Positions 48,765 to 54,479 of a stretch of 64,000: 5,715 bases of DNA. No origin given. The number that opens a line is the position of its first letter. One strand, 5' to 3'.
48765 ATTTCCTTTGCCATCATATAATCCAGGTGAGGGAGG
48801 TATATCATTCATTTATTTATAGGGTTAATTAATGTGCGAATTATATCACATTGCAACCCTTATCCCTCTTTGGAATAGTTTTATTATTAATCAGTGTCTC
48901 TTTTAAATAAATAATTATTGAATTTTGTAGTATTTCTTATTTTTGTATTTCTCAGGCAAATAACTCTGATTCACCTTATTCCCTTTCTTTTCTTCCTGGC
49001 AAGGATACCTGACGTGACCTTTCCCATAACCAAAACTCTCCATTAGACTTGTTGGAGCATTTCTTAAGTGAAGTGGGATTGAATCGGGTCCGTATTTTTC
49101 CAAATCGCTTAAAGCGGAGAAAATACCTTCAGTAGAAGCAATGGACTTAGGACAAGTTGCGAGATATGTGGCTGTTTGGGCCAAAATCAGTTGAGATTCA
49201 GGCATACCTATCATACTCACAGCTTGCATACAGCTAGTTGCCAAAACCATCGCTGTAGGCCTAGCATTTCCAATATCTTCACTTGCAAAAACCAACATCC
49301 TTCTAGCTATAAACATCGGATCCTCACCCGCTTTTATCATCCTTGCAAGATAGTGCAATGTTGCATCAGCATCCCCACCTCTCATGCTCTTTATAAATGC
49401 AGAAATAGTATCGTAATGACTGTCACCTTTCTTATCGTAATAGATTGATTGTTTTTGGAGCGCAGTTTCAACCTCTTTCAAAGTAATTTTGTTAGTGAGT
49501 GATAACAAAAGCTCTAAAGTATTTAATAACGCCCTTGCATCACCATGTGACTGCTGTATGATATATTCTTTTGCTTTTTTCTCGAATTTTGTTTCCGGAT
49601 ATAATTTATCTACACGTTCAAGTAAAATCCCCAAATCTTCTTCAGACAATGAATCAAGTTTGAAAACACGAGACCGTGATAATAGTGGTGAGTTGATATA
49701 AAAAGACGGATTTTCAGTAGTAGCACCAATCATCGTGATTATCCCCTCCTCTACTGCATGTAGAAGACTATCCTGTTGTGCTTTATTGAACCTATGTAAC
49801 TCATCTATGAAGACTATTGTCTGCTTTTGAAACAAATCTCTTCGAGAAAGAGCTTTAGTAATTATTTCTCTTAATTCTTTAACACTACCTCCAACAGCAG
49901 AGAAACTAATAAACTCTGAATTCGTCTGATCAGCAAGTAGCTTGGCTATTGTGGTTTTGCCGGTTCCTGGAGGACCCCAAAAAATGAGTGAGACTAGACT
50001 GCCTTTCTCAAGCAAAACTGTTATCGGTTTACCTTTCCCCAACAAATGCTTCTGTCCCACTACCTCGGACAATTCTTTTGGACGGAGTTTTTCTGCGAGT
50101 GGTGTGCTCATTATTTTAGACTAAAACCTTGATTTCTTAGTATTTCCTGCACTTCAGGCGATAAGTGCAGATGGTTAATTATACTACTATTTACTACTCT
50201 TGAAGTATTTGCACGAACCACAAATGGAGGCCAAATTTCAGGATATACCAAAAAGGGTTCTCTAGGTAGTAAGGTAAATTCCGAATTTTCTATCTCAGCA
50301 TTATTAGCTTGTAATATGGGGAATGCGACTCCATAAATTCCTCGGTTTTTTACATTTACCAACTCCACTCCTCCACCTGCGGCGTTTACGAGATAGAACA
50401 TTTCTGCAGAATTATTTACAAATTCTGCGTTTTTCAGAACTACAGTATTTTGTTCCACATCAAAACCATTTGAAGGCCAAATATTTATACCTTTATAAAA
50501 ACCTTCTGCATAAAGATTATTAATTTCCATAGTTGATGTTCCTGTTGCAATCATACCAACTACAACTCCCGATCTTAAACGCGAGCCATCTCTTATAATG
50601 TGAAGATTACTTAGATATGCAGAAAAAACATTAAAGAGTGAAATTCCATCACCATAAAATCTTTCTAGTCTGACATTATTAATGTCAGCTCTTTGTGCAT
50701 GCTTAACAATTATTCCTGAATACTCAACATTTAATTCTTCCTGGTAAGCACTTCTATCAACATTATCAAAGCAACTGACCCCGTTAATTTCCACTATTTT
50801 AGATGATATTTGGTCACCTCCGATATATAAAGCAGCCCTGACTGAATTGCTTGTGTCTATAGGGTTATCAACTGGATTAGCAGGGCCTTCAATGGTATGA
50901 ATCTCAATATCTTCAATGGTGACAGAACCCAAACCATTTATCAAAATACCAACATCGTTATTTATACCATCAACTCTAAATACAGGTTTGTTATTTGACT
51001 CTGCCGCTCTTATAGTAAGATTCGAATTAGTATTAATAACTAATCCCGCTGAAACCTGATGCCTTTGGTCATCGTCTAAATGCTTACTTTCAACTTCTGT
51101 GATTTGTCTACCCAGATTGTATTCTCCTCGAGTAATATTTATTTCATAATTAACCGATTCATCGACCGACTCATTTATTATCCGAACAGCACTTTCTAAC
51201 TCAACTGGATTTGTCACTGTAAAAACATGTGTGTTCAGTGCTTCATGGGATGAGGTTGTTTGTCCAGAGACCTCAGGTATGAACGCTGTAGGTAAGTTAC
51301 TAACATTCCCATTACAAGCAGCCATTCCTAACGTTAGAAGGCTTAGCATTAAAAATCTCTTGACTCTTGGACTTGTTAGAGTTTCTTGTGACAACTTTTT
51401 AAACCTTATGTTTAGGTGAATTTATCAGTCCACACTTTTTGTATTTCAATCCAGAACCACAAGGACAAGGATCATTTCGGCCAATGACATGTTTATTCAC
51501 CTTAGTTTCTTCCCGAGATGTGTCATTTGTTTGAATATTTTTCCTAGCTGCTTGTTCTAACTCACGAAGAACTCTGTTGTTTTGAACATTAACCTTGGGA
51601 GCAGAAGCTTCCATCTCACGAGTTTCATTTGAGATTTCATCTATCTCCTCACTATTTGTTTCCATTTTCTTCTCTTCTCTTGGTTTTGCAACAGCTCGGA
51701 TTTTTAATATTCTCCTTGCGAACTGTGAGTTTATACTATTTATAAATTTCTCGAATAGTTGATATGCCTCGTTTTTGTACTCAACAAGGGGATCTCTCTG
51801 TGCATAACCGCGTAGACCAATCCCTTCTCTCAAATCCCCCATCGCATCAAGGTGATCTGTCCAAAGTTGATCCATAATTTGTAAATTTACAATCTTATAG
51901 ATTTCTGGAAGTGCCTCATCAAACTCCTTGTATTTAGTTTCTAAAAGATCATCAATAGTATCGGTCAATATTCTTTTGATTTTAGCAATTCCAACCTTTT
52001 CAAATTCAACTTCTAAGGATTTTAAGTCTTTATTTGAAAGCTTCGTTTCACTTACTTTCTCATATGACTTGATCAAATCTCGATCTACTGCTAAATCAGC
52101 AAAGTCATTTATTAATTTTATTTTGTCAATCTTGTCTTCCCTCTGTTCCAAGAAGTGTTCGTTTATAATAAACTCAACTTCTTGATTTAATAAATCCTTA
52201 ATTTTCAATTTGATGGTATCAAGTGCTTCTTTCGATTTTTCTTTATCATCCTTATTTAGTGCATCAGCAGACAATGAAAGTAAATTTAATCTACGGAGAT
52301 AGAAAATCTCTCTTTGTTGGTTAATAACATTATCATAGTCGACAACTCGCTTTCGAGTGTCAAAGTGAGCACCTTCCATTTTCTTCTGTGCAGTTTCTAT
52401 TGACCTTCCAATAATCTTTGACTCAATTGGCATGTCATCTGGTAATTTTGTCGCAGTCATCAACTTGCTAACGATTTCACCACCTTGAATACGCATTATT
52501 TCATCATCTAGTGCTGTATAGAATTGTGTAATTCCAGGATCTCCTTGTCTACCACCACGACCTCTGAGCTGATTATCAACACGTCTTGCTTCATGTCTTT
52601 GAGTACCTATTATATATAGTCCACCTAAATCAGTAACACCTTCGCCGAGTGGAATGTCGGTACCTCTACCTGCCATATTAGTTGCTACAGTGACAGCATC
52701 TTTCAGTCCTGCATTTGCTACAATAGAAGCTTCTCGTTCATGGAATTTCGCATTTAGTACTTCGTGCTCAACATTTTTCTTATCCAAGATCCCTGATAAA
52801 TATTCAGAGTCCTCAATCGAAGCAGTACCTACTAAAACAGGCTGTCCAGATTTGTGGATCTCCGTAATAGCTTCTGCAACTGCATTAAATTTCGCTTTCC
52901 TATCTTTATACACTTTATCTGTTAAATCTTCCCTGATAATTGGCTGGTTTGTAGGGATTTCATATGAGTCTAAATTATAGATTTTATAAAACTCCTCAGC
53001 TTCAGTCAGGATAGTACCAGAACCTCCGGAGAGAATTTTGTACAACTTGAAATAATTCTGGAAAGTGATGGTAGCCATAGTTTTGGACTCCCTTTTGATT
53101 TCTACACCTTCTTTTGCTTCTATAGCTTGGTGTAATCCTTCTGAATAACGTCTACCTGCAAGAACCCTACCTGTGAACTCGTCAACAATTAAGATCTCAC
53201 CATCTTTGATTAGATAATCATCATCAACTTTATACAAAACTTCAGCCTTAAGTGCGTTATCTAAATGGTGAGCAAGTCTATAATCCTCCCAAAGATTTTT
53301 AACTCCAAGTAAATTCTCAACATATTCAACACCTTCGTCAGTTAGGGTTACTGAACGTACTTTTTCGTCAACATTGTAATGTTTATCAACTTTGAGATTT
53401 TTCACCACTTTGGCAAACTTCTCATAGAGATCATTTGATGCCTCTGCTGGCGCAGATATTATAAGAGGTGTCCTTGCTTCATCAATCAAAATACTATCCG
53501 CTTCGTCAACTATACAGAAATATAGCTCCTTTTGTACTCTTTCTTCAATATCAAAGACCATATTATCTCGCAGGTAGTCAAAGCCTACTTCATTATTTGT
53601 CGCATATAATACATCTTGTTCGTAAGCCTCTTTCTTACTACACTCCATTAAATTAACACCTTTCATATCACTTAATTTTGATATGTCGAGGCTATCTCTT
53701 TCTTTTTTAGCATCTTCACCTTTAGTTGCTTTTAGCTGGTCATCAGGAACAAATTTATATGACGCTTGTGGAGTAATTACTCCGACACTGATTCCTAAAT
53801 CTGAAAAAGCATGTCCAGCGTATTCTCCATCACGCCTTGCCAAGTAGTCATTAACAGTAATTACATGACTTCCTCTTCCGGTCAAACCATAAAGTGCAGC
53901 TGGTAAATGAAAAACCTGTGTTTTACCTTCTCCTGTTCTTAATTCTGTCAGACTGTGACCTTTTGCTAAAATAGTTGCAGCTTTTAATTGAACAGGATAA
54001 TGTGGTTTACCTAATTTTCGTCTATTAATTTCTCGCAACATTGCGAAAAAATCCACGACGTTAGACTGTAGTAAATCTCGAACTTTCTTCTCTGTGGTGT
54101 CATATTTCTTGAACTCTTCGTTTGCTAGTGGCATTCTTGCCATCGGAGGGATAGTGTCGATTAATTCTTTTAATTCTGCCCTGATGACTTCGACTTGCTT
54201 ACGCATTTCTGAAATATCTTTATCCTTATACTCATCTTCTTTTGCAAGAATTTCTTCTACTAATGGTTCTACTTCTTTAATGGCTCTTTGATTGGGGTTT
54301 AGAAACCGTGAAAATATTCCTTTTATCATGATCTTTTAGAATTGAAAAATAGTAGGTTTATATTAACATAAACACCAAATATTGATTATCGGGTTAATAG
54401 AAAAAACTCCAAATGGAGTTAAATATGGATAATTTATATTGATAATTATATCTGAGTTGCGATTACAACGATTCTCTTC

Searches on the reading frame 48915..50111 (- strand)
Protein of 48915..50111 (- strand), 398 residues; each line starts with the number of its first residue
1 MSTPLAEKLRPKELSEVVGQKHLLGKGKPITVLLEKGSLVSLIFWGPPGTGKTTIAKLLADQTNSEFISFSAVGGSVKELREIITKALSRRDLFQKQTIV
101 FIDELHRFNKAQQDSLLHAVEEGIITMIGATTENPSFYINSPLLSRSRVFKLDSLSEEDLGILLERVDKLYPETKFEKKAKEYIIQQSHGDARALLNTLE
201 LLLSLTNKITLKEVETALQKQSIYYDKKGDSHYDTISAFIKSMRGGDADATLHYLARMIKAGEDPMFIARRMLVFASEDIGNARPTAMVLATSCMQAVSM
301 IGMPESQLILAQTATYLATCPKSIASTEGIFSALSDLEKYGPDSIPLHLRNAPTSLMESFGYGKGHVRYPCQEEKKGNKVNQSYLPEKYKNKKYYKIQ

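Call 71: search_protein_families(library=pfam, proteins=[window:48915-50111:-], max_evalue=0.001)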
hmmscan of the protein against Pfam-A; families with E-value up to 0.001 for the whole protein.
window:48915-50111:- (398 aa): 17 families
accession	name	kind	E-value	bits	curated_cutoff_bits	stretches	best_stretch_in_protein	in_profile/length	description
PF12002.13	MgsA_C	-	4e-54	183.4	27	1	245-397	1-150/167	MgsA AAA+ ATPase C terminal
PF16193.11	AAA_assoc_2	-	1e-24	87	34.3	1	174-244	5-81/81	AAA C-terminal domain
PF00004.35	AAA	-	3.7e-17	63.4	21.2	1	42-148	1-122/131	ATPase family associated with various cellular activities (AAA)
PF05496.18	RuvB_N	-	5.3e-13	49.5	27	1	9-129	1-118/159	Holliday junction DNA helicase RuvB P-loop domain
PF07728.20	AAA_5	-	5.8e-07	30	22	1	42-128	2-98/139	AAA domain (dynein-related subfamily)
PF13401.12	AAA_22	-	1.2e-06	29.3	27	1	42-114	8-84/130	AAA domain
PF01078.27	Mg_chelatase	-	7.4e-06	25.9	20.3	0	41-74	24-61/207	Magnesium chelatase, subunit ChlI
PF00158.32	Sigma54_activat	-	2.2e-05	24.7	20.2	0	96-134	93-131/168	Sigma-54 interaction domain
PF13173.12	AAA_14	-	3.4e-05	24.3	27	1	43-129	6-97/129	AAA domain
PF12775.13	AAA_7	-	5.8e-05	23.1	25.8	1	41-107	35-111/181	P-loop containing dynein motor region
PF20720.3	nSTAND3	-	8.4e-05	22.8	27.2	1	42-104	20-73/155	Novel STAND NTPase 3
PF00910.28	RNA_helicase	-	0.00017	22.5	21.5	0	43-111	2-64/105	RNA helicase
PF07726.17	AAA_3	-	0.0002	21.7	27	0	44-138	4-104/131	ATPase family associated with various cellular activities (AAA)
PF13191.12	AAA_16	-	0.00028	21.8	32.6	0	40-94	25-79/167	AAA ATPase domain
PF13604.12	AAA_30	-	0.00049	20.3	27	0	37-129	17-123/191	AAA domain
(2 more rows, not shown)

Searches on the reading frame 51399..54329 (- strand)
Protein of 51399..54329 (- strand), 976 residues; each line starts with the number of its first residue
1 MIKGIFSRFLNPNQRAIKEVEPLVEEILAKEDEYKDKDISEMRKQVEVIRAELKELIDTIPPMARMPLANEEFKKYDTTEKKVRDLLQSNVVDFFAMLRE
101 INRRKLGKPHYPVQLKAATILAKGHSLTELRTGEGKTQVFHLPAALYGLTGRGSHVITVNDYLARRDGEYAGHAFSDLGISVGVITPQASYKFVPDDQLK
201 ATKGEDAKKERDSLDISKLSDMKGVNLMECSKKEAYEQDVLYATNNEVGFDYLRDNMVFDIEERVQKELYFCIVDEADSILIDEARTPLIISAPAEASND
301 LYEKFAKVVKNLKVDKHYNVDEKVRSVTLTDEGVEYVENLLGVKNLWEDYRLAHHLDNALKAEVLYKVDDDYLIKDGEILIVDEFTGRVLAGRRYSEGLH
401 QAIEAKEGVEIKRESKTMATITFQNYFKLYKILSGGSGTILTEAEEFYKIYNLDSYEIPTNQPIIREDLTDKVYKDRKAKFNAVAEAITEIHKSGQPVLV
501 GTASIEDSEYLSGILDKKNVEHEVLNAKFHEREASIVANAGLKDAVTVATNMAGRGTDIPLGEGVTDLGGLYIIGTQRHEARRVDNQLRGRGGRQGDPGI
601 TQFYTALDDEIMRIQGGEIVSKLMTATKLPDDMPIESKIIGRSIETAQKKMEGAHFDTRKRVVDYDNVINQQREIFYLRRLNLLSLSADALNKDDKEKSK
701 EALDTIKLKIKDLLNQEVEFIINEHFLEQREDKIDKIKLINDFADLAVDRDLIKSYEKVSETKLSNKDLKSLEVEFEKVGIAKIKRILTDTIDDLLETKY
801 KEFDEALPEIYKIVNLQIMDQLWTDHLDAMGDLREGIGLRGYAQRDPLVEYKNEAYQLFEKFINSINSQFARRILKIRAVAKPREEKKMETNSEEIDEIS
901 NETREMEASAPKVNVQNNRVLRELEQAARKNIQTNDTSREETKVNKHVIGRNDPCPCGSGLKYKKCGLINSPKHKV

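Call 71: search_protein_families(library=pfam, proteins=[window:51399-54329:-], max_evalue=0.001)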
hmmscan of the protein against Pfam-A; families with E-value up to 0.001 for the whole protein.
window:51399-54329:- (976 aa): 5 families
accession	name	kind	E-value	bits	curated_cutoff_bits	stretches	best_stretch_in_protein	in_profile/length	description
PF07517.20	SecA_DEAD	-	6.8e-92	308.2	24.6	1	9-447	5-289/290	SecA DEAD-like domain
PF21090.3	P-loop_SecA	-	1.4e-71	240.8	27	2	463-563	1-101/205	SecA P-loop domain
PF07516.18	SecA_SW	-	7.1e-46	157.2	26.7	1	634-877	1-199/200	SecA Wing and Scaffold domain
PF01043.26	SecA_PP_bind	-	1.7e-38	132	23.5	1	298-404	2-110/110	SecA preprotein cross-linking domain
PF02810.21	SEC-C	-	4.4e-08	33.3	20.4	1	951-966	1-16/19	SEC-C motif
